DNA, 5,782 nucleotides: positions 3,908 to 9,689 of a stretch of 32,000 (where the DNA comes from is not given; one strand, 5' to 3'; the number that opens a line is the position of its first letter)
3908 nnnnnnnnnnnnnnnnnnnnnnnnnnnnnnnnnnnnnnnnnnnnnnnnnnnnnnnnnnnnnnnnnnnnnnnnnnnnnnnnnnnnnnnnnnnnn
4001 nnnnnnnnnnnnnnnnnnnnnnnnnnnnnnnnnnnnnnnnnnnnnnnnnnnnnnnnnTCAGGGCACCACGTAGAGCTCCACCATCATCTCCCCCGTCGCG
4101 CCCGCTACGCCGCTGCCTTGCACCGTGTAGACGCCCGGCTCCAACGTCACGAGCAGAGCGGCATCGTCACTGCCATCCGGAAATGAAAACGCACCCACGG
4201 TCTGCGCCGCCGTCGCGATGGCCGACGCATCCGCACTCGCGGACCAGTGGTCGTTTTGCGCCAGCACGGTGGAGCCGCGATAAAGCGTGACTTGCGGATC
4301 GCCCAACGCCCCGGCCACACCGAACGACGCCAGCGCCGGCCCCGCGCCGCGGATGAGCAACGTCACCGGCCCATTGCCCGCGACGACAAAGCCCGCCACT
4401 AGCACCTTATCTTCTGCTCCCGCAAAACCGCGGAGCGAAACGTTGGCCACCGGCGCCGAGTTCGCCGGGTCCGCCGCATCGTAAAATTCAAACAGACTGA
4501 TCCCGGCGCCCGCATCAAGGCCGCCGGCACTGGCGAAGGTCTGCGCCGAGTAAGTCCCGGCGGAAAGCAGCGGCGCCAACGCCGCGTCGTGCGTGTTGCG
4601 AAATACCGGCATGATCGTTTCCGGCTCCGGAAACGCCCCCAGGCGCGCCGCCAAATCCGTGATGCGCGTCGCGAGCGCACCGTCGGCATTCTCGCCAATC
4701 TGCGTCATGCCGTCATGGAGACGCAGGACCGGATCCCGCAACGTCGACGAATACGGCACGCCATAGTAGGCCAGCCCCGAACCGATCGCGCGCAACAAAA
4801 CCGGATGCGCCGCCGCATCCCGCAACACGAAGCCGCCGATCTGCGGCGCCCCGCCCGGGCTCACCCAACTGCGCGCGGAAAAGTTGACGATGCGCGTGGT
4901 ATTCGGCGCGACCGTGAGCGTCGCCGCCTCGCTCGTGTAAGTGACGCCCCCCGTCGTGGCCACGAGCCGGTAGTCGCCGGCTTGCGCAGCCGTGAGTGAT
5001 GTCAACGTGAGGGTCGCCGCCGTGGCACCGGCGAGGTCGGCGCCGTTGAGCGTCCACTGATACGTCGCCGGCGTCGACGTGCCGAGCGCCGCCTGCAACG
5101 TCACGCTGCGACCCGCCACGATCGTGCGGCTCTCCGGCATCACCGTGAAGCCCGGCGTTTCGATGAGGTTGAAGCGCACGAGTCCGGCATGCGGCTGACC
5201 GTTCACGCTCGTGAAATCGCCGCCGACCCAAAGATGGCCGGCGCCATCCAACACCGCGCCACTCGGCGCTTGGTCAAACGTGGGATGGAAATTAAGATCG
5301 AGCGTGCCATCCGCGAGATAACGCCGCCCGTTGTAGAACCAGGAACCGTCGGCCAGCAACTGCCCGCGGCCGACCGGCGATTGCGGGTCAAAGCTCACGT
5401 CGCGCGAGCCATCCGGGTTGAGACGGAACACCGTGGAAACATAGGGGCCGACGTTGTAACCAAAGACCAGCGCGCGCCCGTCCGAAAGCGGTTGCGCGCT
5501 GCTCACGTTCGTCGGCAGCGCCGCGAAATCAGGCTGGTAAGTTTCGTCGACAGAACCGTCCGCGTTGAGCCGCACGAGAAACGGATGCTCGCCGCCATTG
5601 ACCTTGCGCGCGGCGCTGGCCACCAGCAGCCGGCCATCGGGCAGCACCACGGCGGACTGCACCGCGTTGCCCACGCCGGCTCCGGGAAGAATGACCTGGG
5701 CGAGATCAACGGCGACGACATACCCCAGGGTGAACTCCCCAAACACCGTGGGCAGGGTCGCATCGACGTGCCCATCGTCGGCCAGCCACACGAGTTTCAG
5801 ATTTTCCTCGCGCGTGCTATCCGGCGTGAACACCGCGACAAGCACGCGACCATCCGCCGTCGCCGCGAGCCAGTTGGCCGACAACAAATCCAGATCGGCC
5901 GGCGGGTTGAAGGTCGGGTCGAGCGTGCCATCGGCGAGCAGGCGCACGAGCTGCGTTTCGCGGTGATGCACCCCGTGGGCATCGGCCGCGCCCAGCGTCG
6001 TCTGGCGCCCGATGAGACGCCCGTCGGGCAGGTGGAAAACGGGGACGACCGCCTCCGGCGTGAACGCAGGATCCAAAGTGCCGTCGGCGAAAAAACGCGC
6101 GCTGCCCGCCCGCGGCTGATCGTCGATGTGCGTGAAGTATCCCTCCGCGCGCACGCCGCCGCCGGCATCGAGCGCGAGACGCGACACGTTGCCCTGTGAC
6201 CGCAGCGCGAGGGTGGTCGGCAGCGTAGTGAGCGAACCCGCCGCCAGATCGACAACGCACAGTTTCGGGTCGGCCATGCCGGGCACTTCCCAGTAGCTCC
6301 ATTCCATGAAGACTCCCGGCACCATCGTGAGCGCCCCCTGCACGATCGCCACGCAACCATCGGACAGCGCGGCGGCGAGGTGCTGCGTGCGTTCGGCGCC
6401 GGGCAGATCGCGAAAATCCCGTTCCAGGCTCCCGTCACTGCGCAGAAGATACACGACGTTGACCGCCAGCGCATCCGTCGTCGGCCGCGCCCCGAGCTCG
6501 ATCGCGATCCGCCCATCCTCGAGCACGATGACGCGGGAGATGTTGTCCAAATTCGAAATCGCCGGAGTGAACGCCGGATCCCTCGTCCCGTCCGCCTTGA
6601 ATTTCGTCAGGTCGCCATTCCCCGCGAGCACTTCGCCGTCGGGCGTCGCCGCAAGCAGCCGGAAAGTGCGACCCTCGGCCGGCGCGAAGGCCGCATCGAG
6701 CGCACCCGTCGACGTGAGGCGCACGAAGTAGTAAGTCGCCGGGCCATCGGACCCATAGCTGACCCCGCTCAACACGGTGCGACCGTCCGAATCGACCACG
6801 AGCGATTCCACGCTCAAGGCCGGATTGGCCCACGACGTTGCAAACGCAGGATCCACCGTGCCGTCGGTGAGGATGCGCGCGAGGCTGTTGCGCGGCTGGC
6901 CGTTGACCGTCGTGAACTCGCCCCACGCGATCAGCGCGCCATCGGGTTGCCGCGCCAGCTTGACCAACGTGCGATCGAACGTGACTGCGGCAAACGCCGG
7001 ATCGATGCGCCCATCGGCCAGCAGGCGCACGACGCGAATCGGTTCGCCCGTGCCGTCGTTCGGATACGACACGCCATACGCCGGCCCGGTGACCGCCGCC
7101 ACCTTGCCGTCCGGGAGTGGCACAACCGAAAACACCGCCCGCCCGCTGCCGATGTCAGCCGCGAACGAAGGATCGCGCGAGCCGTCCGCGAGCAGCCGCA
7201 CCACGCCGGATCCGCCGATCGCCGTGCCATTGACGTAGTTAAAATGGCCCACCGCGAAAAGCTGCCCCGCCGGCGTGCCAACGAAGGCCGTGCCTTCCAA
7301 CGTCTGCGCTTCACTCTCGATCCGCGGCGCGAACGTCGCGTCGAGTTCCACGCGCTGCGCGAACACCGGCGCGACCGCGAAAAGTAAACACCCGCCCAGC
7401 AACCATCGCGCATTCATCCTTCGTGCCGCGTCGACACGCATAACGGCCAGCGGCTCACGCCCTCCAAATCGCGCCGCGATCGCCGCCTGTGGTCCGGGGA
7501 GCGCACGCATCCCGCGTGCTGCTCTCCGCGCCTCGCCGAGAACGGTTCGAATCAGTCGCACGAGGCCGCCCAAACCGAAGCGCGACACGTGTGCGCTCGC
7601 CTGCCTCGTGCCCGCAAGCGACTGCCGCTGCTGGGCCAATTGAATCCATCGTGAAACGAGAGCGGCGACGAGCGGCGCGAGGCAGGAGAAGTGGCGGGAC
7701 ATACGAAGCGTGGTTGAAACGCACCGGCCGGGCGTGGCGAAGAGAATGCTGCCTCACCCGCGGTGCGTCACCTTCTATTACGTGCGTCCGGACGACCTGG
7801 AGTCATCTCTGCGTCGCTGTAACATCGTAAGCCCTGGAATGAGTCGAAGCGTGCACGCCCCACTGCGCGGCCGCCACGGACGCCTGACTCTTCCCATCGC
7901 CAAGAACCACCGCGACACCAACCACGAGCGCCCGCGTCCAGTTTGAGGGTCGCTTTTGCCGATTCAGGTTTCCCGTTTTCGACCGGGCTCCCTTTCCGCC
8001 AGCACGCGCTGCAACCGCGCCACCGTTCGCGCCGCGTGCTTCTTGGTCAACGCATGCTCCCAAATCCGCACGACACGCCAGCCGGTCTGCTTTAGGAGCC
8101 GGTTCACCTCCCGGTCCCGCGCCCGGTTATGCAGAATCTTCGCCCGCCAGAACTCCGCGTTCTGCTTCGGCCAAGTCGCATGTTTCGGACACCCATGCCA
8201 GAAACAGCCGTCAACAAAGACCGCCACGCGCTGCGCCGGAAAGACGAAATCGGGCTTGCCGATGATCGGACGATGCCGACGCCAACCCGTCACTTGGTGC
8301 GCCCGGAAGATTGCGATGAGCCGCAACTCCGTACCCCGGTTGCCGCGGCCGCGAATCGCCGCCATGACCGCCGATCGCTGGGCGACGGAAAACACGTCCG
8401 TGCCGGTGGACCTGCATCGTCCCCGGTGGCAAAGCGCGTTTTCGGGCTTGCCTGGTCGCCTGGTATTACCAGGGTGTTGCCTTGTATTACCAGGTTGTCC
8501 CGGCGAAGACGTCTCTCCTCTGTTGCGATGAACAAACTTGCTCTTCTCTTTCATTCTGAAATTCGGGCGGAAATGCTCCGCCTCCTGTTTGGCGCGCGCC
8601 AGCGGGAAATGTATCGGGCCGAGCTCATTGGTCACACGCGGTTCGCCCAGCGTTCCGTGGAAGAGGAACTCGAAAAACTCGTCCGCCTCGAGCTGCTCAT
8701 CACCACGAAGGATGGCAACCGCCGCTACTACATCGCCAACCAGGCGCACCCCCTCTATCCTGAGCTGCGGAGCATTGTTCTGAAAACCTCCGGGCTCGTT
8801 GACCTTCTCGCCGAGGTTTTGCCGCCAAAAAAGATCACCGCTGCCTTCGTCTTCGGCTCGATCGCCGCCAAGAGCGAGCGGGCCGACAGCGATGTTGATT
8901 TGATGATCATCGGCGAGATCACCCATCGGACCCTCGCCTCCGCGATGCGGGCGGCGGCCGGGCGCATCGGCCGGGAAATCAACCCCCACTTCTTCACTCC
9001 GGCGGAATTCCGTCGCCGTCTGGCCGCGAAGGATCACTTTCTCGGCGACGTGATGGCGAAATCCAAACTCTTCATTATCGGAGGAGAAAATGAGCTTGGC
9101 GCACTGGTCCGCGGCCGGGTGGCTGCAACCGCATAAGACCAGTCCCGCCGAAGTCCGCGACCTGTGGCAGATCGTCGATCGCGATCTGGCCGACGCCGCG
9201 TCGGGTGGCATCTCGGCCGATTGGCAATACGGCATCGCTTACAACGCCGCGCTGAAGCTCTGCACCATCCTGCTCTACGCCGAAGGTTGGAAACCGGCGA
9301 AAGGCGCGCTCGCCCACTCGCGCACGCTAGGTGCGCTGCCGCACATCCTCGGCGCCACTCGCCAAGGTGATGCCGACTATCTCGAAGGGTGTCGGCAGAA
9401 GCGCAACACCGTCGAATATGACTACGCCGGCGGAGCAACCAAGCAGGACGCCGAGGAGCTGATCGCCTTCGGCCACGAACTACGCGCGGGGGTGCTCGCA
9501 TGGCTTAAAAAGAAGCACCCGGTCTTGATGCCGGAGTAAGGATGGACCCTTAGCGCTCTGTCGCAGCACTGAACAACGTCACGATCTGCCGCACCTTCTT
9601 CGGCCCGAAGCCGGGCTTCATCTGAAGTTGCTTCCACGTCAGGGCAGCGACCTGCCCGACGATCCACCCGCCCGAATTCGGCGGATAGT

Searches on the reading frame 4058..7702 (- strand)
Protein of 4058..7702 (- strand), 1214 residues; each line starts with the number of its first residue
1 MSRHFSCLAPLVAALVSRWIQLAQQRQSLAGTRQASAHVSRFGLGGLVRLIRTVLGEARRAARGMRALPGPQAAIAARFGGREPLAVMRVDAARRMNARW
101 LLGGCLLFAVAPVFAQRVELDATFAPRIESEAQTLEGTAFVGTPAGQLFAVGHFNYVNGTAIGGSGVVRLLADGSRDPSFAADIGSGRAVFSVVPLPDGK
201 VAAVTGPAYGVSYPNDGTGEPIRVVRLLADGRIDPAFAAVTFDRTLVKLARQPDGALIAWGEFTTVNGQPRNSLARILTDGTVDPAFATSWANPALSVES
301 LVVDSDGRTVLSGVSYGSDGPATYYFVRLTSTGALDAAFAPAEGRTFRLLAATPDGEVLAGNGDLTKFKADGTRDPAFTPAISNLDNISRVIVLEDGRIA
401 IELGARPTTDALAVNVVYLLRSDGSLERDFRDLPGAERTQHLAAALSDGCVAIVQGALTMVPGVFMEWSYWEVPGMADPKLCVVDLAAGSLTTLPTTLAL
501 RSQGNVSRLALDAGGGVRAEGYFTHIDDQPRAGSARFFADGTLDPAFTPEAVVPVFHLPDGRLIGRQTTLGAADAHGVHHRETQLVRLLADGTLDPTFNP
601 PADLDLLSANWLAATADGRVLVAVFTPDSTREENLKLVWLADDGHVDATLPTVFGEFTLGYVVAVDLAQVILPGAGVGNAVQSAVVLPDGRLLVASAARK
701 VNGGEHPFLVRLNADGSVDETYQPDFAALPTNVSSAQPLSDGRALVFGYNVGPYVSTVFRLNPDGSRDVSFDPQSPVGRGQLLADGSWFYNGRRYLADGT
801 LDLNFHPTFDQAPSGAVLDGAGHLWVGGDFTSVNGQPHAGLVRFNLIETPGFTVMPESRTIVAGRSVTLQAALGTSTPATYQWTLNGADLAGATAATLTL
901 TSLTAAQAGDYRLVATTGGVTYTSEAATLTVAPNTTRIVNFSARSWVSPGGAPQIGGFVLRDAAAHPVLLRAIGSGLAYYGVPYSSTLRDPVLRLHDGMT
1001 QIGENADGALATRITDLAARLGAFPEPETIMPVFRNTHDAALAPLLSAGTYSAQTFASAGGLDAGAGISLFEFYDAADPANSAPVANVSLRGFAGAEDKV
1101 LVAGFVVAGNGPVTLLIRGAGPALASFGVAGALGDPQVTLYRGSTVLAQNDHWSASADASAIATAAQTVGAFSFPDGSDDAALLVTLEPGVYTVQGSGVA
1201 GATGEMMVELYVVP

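Call 8: search_protein_families(library=pfam, proteins=[window:4058-7702:-], max_evalue=0.001)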
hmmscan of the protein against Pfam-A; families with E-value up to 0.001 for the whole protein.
window:4058-7702:- (1214 aa): 2 families
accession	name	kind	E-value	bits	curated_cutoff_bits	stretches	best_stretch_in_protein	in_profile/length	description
PF17164.10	DUF5122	-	1.6e-53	179.1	27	2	252-287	1-36/36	Domain of unknown function (DUF5122) beta-propeller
PF13927.12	Ig_3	-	9.3e-07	29.7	30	1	850-916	2-77/78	Immunoglobulin domain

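Call 95: search_protein_families(library=padloc, proteins=[window:4058-7702:-], max_evalue=0.01)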
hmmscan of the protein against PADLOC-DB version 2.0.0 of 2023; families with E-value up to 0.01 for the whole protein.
window:4058-7702:- (1214 aa): 0 families

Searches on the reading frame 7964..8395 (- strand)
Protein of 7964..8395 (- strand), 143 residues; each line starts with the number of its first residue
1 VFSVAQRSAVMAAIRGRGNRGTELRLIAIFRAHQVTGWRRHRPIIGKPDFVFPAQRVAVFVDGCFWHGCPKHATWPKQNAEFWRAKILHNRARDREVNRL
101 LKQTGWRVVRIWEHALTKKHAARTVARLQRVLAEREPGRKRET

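Call 37: search_protein_families(library=pfam, proteins=[window:7967-8365:-], max_evalue=1)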
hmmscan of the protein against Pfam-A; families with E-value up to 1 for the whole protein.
seq(133 aa): 3 families
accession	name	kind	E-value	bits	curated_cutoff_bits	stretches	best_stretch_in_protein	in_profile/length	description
PF03852.21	Vsr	-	1.6e-12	47.6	27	1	1-58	13-69/74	DNA mismatch endonuclease Vsr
PF18741.7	MTES_1575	-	4.4e-05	23.9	38.2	1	79-118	54-92/96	REase_MTES_1575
PF04480.18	DUF559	-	0.002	18.4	20.6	1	80-117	67-103/109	Protein of unknown function (DUF559)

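Call 95: search_protein_families(library=padloc, proteins=[window:7964-8395:-], max_evalue=0.01)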
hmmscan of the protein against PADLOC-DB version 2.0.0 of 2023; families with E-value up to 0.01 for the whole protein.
window:7964-8395:- (143 aa): 1 family
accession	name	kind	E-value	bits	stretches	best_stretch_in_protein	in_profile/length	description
PDLC03397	Vsr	-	9.7e-17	59.5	1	4-121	7-124/156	Type II nicking endonuclease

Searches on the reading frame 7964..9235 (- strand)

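Call 8: search_protein_families(library=pfam, proteins=[window:7964-9235:-], max_evalue=0.001)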
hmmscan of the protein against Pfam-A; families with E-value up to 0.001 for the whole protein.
window:7964-9235:- (423 aa): 2 families
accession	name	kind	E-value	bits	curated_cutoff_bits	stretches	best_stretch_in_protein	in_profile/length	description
PF03852.21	Vsr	-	7.8e-17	61.3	27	1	279-348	1-69/74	DNA mismatch endonuclease Vsr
PF18741.7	MTES_1575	-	0.00038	20.9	38.2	0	369-408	54-92/96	REase_MTES_1575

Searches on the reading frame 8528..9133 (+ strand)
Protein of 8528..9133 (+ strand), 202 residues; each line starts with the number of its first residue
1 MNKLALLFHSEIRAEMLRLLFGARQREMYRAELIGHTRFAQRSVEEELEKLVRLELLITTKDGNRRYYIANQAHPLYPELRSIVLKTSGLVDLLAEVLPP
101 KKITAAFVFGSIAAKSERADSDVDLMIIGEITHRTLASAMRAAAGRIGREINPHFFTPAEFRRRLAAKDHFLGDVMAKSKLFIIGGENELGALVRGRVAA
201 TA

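Call 37: search_protein_families(library=pfam, proteins=[window:8528-9133:+], max_evalue=1)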
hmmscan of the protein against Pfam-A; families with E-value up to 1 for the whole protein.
seq(202 aa): 5 families
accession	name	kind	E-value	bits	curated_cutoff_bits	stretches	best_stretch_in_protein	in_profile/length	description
PF18765.7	Polbeta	-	3e-07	30.9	26.9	1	99-132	8-42/93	Polymerase beta, Nucleotidyltransferase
PF01909.29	NTP_transf_2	-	0.00059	20.6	21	1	102-133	13-44/93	Nucleotidyltransferase domain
PF03450.22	CO_deh_flav_C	-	0.054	14.1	25.5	1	104-167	31-92/102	CO dehydrogenase flavoprotein C-terminal domain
PF22600.2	MTPAP-like_central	-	0.15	12.6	27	1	90-130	29-66/139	Poly(A) RNA polymerase, mitochondrial-like, central palm domain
PF24033.1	DUF7342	-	0.15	12.4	31.6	1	37-85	27-75/150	Family of unknown function (DUF7342)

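Call 48: search_protein_families(library=ncbifam, proteins=[window:8528-9133:+], max_evalue=0.01)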
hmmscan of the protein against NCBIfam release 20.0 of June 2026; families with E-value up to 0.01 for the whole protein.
seq(202 aa): 2 families
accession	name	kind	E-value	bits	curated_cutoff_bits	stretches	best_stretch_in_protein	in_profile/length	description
NF033788.1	HTH_metalloreg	subfamily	2.1e-05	24.2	55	1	10-74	10-72/77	metalloregulator ArsR/SmtB family transcription factor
NF047752.1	MntA_antitoxin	equivalog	3.3e-05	23.7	60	1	102-130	6-34/106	type VII toxin-antitoxin system MntA family adenylyltransferase antitoxin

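Call 95: search_protein_families(library=padloc, proteins=[window:8528-9133:+], max_evalue=0.01)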
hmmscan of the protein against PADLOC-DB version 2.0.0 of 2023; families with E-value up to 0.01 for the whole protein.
seq(202 aa): 11 families
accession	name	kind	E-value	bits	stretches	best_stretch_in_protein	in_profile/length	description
PDLC04368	PDC-M05A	-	8.5e-57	190.2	1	4-191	6-196/201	-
PDLC04372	PDC-M05A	-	1.3e-40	137.3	1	31-191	2-165/167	-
PDLC04370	PDC-M05A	-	4.5e-24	83.4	1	4-187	8-191/194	-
PDLC04369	PDC-M05A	-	1.5e-22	78.2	1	4-187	6-188/201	-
PDLC04371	PDC-M05A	-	1e-13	49.5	1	10-154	30-178/211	-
PDLC04907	PDC-S09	-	1.8e-05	22.8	1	98-138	22-62/114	-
PDLC04902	PDC-S09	-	2.7e-05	22.4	1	96-131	14-49/97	-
PDLC04904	PDC-S09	-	4e-05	21.8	1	103-130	25-52/104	-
PDLC04906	PDC-S09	-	0.00014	20.2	1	102-138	23-59/98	-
PDLC04903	PDC-S09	-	0.001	17.4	1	102-128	25-51/108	-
PDLC01438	Csa3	-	0.0015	16.6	1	10-72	147-200/305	"CAS-I,CAS-II,CAS-III,CAS-IV,CAS-V,CAS-VI; associated_signaling"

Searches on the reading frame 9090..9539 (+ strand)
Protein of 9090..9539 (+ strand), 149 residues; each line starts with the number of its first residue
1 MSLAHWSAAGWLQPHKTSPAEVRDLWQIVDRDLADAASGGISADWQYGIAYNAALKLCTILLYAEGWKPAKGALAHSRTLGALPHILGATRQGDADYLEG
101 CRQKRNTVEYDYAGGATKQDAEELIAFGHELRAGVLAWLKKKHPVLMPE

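Call 37: search_protein_families(library=pfam, proteins=[window:9090-9539:+], max_evalue=1)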
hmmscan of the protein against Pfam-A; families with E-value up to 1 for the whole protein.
window:9090-9539:+ (149 aa): 0 families

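Call 48: search_protein_families(library=ncbifam, proteins=[window:9090-9539:+], max_evalue=0.01)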
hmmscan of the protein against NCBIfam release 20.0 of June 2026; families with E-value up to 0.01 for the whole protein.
window:9090-9539:+ (149 aa): 0 families

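Call 95: search_protein_families(library=padloc, proteins=[window:9090-9539:+], max_evalue=0.01)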
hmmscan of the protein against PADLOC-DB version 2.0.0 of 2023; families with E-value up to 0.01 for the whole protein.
window:9090-9539:+ (149 aa): 7 families
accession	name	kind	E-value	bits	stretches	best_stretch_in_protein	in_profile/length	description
PDLC04377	PDC-M05B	-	1.7e-37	126.7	1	1-147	1-146/149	-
PDLC04374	PDC-M05B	-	2e-37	126.6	1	1-146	1-145/146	-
PDLC04379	PDC-M05B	-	5.6e-15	53.6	1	8-145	8-143/147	-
PDLC04373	PDC-M05B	-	4.5e-12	44.2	1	7-138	10-136/141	-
PDLC04378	PDC-M05B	-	4.1e-10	38.1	1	16-147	22-151/153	-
PDLC04376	PDC-M05B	-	9e-06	24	1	22-111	2-91/121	-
PDLC04375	PDC-M05B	-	0.00028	19.2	1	43-123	53-133/151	-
